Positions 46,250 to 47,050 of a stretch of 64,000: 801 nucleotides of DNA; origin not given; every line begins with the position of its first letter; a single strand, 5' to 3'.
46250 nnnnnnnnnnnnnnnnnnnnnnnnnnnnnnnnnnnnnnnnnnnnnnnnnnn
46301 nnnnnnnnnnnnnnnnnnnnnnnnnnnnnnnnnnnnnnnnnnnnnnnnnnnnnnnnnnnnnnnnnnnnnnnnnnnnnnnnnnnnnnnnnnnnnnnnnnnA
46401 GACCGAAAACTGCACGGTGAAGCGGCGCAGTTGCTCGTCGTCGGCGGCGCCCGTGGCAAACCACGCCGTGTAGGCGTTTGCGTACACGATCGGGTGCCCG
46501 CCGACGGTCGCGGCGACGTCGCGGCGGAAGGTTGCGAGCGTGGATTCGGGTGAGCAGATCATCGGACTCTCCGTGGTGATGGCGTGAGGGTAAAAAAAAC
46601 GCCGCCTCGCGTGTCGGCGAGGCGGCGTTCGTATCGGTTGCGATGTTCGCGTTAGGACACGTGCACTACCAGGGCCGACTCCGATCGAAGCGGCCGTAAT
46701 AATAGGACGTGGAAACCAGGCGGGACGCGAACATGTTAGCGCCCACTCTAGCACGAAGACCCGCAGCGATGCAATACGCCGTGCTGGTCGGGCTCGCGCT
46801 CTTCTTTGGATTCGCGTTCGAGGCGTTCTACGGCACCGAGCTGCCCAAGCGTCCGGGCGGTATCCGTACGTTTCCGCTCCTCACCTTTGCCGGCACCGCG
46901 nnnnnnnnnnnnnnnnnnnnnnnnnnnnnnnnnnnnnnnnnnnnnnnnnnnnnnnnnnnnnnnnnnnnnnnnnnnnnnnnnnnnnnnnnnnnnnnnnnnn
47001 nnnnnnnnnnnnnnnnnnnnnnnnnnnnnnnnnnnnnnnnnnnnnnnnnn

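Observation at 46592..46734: Candidate tyrosine-sensing leader-peptide attenuator (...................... + perfect terminator) upstream of a haem-oxygenase-like enzyme gene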

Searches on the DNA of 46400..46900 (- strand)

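Call 3: search_rna_families(source=window, start=46400, end=46900, threshold=evalue, max_evalue=10, show_alignments=3)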
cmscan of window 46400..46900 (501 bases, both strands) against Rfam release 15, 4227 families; matches with E-value up to 10: 7.
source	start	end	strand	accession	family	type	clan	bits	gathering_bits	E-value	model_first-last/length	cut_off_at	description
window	46568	46639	+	RF00236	ctRNA_pGA1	Gene; antisense;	-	24.9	45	0.0084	1-79/79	no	ctRNA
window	46595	46710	-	RF02552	RcsR1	Gene; sRNA;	-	19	60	0.19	1-96/96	no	RcsR1 sRNA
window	46592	46635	-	RF02838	Ref55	Gene; sRNA;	-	18.1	43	7.6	1-54/54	no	Enterococcus sRNA 55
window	46555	46628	+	RF02083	OrzO-P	Gene; antitoxin;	-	17.6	60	2.9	1-76/76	no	OrzO-P RNA antitoxin family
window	46594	46700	-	RF02883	BcKCsr2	Gene; sRNA;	-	17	40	0.16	1-129/129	no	Burkholderia sRNA 2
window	46592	46691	-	RF01394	isrK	Gene; sRNA;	-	12.2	50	4.3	1-77/77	no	isrK Hfq binding RNA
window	46554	46632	+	RF01681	P4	Gene; sRNA;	-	9.5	37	5.4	1-215/215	no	Pseudomonas sRNA P4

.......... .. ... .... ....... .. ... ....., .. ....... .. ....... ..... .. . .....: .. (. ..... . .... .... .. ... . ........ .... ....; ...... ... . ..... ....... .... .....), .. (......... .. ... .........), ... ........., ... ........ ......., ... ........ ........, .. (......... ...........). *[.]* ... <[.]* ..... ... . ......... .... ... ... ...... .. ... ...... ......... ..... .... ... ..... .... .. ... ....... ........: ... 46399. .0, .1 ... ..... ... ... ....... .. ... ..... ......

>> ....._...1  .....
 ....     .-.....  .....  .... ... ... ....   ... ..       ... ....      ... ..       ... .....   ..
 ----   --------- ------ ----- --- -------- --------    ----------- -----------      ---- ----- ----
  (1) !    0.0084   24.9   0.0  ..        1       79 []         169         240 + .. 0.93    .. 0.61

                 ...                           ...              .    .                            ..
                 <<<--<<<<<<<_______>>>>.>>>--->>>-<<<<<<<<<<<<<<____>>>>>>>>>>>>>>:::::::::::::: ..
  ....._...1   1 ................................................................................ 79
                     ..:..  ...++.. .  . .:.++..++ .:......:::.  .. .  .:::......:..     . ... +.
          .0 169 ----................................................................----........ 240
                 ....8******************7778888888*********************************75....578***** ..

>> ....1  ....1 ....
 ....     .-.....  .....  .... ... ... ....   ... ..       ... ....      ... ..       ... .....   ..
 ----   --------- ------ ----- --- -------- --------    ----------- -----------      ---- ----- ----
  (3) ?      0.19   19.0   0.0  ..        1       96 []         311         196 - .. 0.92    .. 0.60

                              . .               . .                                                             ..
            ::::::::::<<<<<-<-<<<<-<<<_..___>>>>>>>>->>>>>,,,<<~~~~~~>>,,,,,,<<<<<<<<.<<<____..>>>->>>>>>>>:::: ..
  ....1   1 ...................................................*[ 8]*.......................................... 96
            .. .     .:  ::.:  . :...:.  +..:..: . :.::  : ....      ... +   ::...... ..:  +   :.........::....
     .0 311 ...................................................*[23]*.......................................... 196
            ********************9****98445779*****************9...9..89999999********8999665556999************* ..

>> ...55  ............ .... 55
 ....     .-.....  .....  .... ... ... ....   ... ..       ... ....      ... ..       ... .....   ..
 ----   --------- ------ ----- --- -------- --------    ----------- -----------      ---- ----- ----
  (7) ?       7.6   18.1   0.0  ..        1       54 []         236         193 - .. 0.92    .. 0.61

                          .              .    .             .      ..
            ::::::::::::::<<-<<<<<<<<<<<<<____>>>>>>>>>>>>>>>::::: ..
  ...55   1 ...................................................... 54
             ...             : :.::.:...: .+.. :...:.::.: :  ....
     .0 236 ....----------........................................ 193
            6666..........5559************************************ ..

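Call 49: build_rna_model(alignment_id=A2, structure=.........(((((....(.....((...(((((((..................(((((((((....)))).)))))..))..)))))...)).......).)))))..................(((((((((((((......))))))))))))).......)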
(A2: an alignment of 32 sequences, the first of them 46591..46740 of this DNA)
Model R1 built from alignment A2 (32 sequences, 164 columns); structure: as given.
model positions 140; base pairs 37; branch points 1; effective number of sequences 1.97; information 0.59 bits per position. Calibrated on 0.2 Mb of random sequence (short: E-values are rough).
structure used (alignment columns):
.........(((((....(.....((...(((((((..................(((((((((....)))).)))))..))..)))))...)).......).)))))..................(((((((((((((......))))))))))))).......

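Call 50: search_with_rna_model(model_id=R1, sources=[window, L001, L002, L003, L004, L005, L006, L007, L008, L009, L010, L011, L012, L013, L014, L015, L016, L017, L018, L019, L020, L021, L022, L023, L024, L025, L026, L027, L028, L029, L030, L031, L032, L033, L034, L035, L036, L037, L038, L039, L040, L041, L042, L043, L044, L045, L046, L047, L048, L049, L050, L051, L052, L053, L054, L055, L056, L057, L058, L059, L060, L061, L062, L063, L064, L065, L066, L067, L068, L069, L070, L071, L072, L073, L074, L075, L076, L077, L078, L079, L080], max_evalue=1, make_alignment=true)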
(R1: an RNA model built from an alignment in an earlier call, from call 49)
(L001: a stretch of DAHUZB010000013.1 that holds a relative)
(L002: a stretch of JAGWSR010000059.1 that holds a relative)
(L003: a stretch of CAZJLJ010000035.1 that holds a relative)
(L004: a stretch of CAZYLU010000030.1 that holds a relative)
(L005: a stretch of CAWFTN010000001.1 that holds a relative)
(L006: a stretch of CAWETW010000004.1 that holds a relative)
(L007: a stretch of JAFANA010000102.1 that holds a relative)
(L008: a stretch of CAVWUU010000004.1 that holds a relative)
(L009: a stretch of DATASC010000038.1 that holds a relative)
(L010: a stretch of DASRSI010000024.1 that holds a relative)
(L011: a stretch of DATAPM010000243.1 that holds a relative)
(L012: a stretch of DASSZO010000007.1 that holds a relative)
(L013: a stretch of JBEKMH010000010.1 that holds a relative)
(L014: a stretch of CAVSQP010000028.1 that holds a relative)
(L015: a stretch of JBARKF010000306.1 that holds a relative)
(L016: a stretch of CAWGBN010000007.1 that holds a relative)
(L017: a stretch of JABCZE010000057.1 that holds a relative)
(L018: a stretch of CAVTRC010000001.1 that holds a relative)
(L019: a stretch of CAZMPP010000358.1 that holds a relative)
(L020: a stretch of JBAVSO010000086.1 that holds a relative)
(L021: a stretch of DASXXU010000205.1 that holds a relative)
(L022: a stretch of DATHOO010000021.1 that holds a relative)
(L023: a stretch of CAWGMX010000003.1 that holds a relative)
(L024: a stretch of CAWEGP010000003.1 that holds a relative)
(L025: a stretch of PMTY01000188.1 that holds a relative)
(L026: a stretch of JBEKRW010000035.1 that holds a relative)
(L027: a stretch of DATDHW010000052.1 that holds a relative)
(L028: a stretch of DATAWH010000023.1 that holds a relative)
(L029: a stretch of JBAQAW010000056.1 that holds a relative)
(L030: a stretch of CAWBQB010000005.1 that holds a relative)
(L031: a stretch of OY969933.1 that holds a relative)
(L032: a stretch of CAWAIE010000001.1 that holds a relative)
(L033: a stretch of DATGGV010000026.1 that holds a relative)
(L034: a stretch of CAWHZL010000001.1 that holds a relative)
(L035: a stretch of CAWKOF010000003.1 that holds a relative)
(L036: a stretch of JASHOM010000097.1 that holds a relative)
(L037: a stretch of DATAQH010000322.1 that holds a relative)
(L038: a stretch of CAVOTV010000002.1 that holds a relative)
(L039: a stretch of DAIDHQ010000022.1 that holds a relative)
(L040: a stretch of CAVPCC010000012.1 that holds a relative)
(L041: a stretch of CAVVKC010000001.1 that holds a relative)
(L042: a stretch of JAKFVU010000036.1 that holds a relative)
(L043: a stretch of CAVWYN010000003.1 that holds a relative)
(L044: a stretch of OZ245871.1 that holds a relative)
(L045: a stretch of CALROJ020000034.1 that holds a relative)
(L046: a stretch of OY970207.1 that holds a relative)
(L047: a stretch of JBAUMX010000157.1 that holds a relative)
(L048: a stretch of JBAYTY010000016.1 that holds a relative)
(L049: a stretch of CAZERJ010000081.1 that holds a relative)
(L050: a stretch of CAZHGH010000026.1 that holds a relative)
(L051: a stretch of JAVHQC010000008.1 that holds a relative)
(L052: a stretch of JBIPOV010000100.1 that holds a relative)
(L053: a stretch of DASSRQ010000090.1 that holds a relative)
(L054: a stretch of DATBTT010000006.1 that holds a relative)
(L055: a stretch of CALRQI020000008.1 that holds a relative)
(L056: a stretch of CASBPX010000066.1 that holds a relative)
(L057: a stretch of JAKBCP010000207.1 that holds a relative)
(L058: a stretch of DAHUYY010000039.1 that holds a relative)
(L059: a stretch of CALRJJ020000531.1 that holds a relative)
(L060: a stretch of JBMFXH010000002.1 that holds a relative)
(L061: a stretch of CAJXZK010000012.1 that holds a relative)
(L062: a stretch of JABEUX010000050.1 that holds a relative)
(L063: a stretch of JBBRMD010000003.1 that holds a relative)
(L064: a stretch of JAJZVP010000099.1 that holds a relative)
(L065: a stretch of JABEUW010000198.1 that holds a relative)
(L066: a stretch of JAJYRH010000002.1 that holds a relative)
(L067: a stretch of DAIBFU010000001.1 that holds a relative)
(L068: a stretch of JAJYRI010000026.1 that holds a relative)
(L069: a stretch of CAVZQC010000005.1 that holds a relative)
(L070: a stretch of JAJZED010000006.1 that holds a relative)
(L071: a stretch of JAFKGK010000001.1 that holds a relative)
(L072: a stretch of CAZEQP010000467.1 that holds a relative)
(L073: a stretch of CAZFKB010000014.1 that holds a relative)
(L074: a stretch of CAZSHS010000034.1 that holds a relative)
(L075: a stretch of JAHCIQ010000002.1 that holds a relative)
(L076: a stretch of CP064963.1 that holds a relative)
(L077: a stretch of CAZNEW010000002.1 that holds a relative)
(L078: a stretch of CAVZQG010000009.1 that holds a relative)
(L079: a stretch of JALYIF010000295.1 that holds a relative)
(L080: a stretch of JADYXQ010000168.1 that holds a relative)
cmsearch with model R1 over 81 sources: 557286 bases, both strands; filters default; matches with E-value up to 1: 134.
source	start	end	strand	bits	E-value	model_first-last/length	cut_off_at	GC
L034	2804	2949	+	145.8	2e-43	1-140/140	no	0.53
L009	2833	2973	+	143.6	1e-42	1-140/140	no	0.49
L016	2835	2975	+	143.3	1.3e-42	1-140/140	no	0.5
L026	2818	2960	+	141.9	3.4e-42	1-140/140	no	0.48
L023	2818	2960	+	141.4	5e-42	1-140/140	no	0.49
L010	2834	2974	+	141.3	5.5e-42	1-140/140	no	0.53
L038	2820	2960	+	141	6.9e-42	1-140/140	no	0.5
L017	2240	2382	+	140.7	8.3e-42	1-140/140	no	0.49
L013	2818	2960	+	138.9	3.2e-41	1-140/140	no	0.47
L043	2805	2944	+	138.6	3.9e-41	1-140/140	no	0.53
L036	2830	2971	+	136.6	1.7e-40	1-140/140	no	0.54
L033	2813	2958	+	136.3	2.2e-40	1-140/140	no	0.49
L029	2826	2972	+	135.4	4.1e-40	1-140/140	no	0.52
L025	2814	2959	+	133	2.5e-39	1-140/140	no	0.48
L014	2830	2971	+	131.3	8.3e-39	1-140/140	no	0.51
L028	2804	2950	+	131.3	8.4e-39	1-140/140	no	0.54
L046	2805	2944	+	128.5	6.9e-38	1-140/140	no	0.55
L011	2830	2970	+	128.2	8.1e-38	1-140/140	no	0.5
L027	2824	2970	+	127.6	1.3e-37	1-140/140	no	0.55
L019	1193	1333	+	126.8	2.3e-37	1-140/140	no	0.5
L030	2819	2956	+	126.8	2.3e-37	1-140/140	no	0.53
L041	2844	2977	+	125.5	6e-37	1-140/140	no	0.5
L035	2842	2975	+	124.3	1.4e-36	1-140/140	no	0.51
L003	2804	2943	+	123.9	1.9e-36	1-140/140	no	0.57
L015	915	1055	+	121.7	1e-35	1-140/140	no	0.5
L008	2812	2952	+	117.7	1.9e-34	1-140/140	no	0.57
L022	2804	2943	+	116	6.7e-34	1-140/140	no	0.5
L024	2809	2947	+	113.9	3.1e-33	1-140/140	no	0.55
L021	1135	1277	+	111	2.7e-32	1-140/140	no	0.52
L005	2815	2956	+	100.3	6.5e-29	1-140/140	no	0.55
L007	2807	2948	+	100.2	7.5e-29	1-140/140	no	0.56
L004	2816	2958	+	97.8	4.3e-28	1-140/140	no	0.55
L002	2822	2968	+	97.2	6.7e-28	1-140/140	no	0.61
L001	2831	2975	+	95.1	3.1e-27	1-140/140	no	0.61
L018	2828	2968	+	94.9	3.7e-27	1-140/140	no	0.55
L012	2817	2960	+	88.9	2.9e-25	1-140/140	no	0.58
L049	2847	2983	+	80.8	1.1e-22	1-140/140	no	0.54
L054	366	500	+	77.9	9.4e-22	1-140/140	no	0.51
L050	2837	2974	+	72.9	3.6e-20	1-140/140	no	0.56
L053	833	975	+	72.9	3.9e-20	1-140/140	no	0.56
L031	2815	2948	+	70.6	2.1e-19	1-140/140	no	0.51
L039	2805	2949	+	70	3.1e-19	1-140/140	no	0.57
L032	2844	2977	+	68.8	7.9e-19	1-140/140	no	0.52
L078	2837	2969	+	65.2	1.1e-17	1-140/140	no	0.53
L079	1897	2043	+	58.9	1.1e-15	1-140/140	no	0.5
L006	2819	2956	+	56.7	5.6e-15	1-140/140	no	0.51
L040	2858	3000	+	55.9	1e-14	1-140/140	no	0.57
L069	2827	2964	+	55.3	1.6e-14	1-140/140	no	0.55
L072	945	1080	+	47.5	4.7e-12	1-140/140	no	0.45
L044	2691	2826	+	47.2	6.1e-12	1-140/140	no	0.45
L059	1016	1151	+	47.2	6.1e-12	1-140/140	no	0.45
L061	2665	2800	+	47.2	6.1e-12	1-140/140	no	0.45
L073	2830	2965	+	45.6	2e-11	1-140/140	no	0.39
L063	2673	2808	+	45.4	2.3e-11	1-140/140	no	0.45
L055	2667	2802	+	45.1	2.9e-11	1-140/140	no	0.46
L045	2679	2814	+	44.9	3.3e-11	1-140/140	no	0.43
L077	2827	2963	+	44.2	5.4e-11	1-140/140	no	0.41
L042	2673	2808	+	44.2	5.6e-11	1-140/140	no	0.43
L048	2683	2818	+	42.1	2.6e-10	1-140/140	no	0.44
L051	2835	2969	+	39.3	2e-09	1-140/140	no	0.44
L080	2829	2963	+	39.1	2.4e-09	1-140/140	no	0.46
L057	1971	2121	+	34.6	6.5e-08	1-140/140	no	0.57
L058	2799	2950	+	34.2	8.5e-08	1-140/140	no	0.57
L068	2799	2950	+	33.4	1.6e-07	1-140/140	no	0.58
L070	2799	2950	+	33.4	1.6e-07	1-140/140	no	0.58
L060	2799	2950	+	33.1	1.9e-07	1-140/140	no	0.58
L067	2800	2951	+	32.4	3.2e-07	1-140/140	no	0.59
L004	2918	2996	-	32.4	3.3e-07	1-140/140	no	0.57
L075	2828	2963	+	31.9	4.7e-07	1-140/140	no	0.43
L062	2799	2949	+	31.6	5.7e-07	1-140/140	no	0.59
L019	1293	1367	-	30.7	1.1e-06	1-140/140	no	0.55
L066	2799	2950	+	29.8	2.2e-06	1-140/140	no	0.57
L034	2910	2999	-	29.7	2.3e-06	1-140/140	no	0.54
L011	2930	3005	-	29.7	2.4e-06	1-140/140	no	0.53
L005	2916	2996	-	29.6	2.5e-06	1-140/140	no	0.6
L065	7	158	+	28.9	4.3e-06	1-140/140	no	0.58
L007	2908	2987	-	28.6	5.4e-06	1-140/140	no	0.56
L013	2921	2981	-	28.4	6e-06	1-140/140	no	0.56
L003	2904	2988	-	28.3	6.8e-06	1-140/140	no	0.49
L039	2910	2981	-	28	8.3e-06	1-140/140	no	0.54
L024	2913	2952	-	27.4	1.3e-05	96-135/140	no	0.55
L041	2938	3002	-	27.3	1.4e-05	1-140/140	no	0.55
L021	1238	1304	-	27.1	1.6e-05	1-140/140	no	0.61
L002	2932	2971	-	27.1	1.6e-05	98-135/140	no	0.62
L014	2930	3005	-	27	1.7e-05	1-140/140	no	0.53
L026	2921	2981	-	27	1.8e-05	1-140/140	no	0.54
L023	2921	2981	-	27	1.8e-05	1-140/140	no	0.54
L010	2935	2999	-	26.7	2.1e-05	1-140/140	no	0.54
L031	2914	2951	-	26.6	2.3e-05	98-135/140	no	0.53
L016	2941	2978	-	26.6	2.3e-05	98-135/140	no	0.53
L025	2920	2981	-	26.5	2.4e-05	1-140/140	no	0.58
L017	2343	2403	-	26.3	2.8e-05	1-140/140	no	0.56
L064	1221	1372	+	25.9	3.8e-05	1-140/140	no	0.6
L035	2936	3002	-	25.9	4e-05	1-140/140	no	0.58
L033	2919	2981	-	25.7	4.4e-05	1-140/140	no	0.52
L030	2922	2959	-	25.6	4.6e-05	98-135/140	no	0.55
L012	2924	2965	-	25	7.5e-05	96-135/140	no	0.52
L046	2905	2969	-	24.9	7.7e-05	1-140/140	no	0.62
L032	2943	2980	-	24.5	0.00011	98-135/140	no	0.55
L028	2916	2954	-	24.4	0.00012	94-135/140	no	0.62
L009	2939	2975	-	24.2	0.00013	99-135/140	no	0.57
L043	2910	2947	-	23.9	0.00017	98-135/140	no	0.58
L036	2932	2999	-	23.8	0.00018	1-140/140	no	0.62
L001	2934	3005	-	23.7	0.0002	1-140/140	no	0.57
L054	461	544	-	23.2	0.00028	1-140/140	no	0.51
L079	2004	2082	-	22.9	0.00035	1-140/140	no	0.51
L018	2928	3005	-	22.8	0.00036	1-140/140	no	0.54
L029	2933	3023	-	22.5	0.00047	1-140/140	no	0.54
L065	113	192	-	21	0.0014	1-140/140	no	0.55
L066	2905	2984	-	20.9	0.0015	1-140/140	no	0.56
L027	2936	2976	-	20.7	0.0017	94-135/140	no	0.56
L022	2904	2969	-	20.4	0.0021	1-140/140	no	0.56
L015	1016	1081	-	20.4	0.0021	1-140/140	no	0.56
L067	2906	2984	-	20.2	0.0025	1-140/140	no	0.57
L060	2905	2984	-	20.1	0.0027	1-140/140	no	0.55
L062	2904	2984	-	19.5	0.0042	1-140/140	no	0.56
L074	2794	2928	+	18.8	0.0069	1-140/140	no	0.41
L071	2763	2934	+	18.6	0.0084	1-140/140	no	0.45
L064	1327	1406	-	18.4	0.0095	1-140/140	no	0.57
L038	2926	2961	-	18.3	0.01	100-135/140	no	0.56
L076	2809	2943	+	18.2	0.011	1-140/140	no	0.44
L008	2918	2953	-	17.9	0.014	100-135/140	no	0.58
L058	2905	2984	-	17.9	0.014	1-140/140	no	0.57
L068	2905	2984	-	17.9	0.014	1-140/140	no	0.57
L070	2905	2984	-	17.9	0.014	1-140/140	no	0.57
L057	2081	2126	-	17.4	0.019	96-135/140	no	0.57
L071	2899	2984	-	17.1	0.026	1-140/140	no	0.45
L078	2935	2964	-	15.6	0.075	107-134/140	no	0.77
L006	2922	2959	-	13.1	0.47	98-135/140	no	0.5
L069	2928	2965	-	12.9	0.56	100-135/140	no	0.63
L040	2959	3058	-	12.6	0.66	1-140/140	no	0.51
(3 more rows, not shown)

Alignment A4: 134 matches aligned to the model, 272 columns, each read 5' to 3' on its own strand. Consensus structure (alignment columns), stored with it:
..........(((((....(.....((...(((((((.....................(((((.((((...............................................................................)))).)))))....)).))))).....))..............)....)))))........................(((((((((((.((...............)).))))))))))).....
